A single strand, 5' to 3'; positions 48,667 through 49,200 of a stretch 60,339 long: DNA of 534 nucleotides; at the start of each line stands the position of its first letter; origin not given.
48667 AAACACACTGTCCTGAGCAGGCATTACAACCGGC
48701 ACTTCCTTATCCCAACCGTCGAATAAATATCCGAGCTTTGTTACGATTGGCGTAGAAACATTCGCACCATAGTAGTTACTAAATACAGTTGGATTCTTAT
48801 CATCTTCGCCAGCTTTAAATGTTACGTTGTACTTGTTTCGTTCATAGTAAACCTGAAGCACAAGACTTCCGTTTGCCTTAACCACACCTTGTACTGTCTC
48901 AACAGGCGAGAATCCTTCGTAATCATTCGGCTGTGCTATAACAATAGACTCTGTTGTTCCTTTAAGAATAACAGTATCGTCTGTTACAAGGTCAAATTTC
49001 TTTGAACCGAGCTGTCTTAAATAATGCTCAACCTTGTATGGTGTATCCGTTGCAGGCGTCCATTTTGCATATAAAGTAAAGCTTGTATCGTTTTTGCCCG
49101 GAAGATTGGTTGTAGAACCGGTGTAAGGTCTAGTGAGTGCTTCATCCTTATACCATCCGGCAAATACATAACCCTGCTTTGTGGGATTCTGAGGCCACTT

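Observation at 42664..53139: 3491-aa SLH-anchored giant surface protein at the centre of a regulator / giant / protease module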

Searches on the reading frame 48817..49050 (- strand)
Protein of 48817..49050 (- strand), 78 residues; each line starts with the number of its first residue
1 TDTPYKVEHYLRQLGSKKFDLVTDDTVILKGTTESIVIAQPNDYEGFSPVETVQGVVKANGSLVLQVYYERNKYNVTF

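Call 82: search_solved_structures(query=A5, max_evalue=10, show_alignments=2)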
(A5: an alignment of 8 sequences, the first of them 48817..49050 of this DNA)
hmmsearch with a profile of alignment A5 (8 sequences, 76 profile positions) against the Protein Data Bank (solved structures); distinct sequences matched with E-value up to 10: 0.

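Call 88: search_protein_families(library=pfam, alignment_id=A5, max_evalue=5)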
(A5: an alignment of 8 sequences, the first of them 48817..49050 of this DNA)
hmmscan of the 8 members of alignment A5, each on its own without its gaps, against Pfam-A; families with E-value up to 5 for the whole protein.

A. member 1, window:48817-49050:- (78 aa): 1 family
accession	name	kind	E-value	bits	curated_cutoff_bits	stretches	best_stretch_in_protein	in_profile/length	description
PF06615.16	Circovir2_Orf1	-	0.26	11.8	27.9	1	55-67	10-22/59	Circovirus 2, Orf1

B. families by the number of members that match (of 8 scanned): 6 families
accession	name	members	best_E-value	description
PF21461.3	HL_N-beta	1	0.063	Hyaluronate lyase, N-terminal beta-sheet domain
PF14787.11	zf-CCHC_5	1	0.068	GAG-polyprotein viral zinc-finger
PF17963.7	Big_9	1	0.083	Bacterial Ig domain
PF06458.18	MucBP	1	0.11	MucBP domain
PF12158.14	DUF3592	1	0.18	Domain of unknown function (DUF3592)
PF06615.16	Circovir2_Orf1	1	0.26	Circovirus 2, Orf1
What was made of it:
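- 43486..49251 (-): Giant protein aa 1297-3218: stalk, [F M]x3 [F F M]x5 Fx6 (19 Flg_new copies and 8 M modules). M has no Pfam or PDB match (calls 82, 88).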
